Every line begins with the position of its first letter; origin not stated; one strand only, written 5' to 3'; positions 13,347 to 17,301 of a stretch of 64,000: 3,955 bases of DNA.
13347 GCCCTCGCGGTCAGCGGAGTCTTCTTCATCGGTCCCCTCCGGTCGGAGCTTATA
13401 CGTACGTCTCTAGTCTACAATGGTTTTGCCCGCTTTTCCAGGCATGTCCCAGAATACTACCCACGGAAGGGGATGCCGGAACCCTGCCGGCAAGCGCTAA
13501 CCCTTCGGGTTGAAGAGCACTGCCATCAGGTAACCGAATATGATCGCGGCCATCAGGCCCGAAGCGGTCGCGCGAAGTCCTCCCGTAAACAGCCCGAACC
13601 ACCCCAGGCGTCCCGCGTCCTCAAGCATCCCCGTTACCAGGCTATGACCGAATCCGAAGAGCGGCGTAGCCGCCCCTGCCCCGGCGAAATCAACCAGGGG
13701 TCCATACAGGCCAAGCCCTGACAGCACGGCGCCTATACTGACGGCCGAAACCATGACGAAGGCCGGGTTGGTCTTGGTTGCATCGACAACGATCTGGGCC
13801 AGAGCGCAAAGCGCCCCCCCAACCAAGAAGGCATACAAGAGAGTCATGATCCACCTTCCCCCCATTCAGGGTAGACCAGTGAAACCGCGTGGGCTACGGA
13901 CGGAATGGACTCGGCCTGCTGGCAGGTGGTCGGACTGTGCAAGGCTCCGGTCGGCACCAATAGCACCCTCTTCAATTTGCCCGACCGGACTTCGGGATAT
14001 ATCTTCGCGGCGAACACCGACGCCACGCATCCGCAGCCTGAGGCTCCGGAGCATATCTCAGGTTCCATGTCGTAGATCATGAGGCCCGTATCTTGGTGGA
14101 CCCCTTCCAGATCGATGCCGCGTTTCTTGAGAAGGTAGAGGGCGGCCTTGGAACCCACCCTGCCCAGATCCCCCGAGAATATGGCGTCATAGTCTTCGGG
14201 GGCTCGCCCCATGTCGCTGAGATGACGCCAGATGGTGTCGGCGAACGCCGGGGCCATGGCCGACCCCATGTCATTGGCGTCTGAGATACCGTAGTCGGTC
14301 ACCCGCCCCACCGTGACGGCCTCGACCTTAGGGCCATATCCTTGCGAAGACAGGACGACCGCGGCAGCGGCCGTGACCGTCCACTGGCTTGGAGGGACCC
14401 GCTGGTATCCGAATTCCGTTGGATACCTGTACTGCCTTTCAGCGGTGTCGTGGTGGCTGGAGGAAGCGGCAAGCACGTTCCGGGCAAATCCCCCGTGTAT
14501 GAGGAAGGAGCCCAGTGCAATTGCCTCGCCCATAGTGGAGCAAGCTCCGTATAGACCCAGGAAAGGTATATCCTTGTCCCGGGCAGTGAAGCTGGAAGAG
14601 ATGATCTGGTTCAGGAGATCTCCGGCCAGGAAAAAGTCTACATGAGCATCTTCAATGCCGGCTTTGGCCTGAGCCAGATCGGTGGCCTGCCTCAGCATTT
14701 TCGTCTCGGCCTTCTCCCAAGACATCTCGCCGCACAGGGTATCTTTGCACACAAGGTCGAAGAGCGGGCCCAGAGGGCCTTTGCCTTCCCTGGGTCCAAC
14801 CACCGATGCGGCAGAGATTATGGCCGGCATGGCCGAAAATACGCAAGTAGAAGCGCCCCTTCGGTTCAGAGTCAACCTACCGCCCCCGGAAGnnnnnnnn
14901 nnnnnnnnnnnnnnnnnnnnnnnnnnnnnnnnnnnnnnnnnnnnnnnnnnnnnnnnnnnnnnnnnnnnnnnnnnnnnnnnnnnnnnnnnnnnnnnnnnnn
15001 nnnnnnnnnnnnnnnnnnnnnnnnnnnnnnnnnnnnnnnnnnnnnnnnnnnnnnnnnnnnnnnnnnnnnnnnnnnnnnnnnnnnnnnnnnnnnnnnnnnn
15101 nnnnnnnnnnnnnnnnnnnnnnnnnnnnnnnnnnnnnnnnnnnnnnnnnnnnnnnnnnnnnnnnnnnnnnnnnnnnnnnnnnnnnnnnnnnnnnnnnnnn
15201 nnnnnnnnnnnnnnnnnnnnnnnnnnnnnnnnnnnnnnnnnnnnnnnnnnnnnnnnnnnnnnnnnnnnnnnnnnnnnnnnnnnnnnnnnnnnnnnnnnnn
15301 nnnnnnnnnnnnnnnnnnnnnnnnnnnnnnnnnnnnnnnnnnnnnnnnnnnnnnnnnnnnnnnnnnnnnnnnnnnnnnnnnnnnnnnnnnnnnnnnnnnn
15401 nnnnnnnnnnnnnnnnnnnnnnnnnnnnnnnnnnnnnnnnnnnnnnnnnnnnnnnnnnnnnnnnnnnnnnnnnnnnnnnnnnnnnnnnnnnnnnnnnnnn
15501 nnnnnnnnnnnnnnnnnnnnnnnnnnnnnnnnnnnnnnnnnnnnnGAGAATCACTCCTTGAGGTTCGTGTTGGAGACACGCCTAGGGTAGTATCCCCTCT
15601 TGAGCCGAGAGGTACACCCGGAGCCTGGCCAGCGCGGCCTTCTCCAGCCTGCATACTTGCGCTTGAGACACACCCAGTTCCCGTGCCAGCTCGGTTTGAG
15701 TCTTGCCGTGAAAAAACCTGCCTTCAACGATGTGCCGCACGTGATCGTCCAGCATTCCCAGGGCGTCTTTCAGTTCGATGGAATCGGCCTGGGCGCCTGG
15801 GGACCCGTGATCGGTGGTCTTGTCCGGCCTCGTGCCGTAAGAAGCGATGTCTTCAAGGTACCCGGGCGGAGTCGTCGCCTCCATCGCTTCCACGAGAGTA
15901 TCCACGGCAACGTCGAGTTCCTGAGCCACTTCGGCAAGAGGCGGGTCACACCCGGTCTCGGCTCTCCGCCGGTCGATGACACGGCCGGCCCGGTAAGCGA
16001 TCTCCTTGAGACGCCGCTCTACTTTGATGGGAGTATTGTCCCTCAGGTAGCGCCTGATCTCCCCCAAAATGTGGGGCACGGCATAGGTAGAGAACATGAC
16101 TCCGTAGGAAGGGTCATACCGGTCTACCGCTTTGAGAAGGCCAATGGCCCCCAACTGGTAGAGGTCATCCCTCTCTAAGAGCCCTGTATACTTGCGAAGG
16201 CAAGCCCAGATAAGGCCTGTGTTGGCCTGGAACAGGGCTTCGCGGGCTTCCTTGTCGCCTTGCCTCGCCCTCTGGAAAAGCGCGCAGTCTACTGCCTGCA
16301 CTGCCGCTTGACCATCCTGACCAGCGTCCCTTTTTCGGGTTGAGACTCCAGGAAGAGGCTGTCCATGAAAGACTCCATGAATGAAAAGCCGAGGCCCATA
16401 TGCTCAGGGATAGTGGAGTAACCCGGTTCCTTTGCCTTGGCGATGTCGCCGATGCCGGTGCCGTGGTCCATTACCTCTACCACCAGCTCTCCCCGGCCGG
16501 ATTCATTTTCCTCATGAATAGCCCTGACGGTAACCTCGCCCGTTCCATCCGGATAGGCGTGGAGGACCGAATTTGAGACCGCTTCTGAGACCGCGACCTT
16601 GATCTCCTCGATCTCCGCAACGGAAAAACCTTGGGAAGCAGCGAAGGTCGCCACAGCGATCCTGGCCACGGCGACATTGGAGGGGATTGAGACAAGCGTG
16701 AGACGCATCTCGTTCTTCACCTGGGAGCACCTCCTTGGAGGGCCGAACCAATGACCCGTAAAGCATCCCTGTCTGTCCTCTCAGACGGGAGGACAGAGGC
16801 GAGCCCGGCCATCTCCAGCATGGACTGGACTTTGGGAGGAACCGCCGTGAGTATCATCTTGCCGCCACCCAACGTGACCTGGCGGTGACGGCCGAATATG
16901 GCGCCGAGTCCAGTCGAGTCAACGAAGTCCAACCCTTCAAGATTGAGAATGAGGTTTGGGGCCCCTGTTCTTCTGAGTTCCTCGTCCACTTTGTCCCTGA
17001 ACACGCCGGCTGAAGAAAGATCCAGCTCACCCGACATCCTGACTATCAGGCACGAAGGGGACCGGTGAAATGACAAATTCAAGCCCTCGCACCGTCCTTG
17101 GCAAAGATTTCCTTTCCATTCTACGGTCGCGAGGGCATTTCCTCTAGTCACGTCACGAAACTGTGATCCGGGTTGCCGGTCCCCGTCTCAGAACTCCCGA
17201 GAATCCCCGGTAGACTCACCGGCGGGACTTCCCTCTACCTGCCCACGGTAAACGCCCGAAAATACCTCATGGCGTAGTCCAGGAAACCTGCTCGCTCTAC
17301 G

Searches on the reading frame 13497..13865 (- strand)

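Call 59: search_protein_families(library=pfam, proteins=[window:13497-13865:-], max_evalue=0.001)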
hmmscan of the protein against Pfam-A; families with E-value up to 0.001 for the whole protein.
window:13497-13865:- (122 aa): 1 family
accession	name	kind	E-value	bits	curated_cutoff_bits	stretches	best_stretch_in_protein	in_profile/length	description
PF03862.18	SpoVAC_SpoVAEB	-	7.9e-29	100.8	25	1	9-116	2-116/117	SpoVAC/SpoVAEB sporulation membrane protein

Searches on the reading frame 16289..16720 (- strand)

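Call 59: search_protein_families(library=pfam, proteins=[window:16289-16720:-], max_evalue=0.001)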
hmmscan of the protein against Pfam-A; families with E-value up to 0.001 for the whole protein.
window:16289-16720:- (143 aa): 2 families
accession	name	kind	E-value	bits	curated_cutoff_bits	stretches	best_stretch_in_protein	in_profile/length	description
PF13581.12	HATPase_c_2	-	5.2e-21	75.4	27.4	1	13-138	5-127/127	Histidine kinase-like ATPase domain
PF02518.31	HATPase_c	-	3.9e-10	40.6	26.4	1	39-136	5-105/111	Histidine kinase-, DNA gyrase B-, and HSP90-like ATPase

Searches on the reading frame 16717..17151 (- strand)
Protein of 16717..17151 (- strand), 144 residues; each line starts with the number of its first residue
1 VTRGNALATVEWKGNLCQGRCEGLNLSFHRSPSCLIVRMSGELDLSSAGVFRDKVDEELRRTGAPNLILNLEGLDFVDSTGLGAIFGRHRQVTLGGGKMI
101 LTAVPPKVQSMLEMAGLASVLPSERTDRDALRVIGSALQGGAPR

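Call 59: search_protein_families(library=pfam, proteins=[window:16717-17151:-], max_evalue=0.001)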
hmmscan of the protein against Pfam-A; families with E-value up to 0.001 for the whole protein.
window:16717-17151:- (144 aa): 2 families
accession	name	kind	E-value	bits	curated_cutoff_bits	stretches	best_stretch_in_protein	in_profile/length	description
PF01740.26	STAS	-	9.9e-21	74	22.6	1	29-126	5-102/106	STAS domain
PF13466.11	STAS_2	-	2.8e-09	37.5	29.2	1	37-117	1-79/80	STAS domain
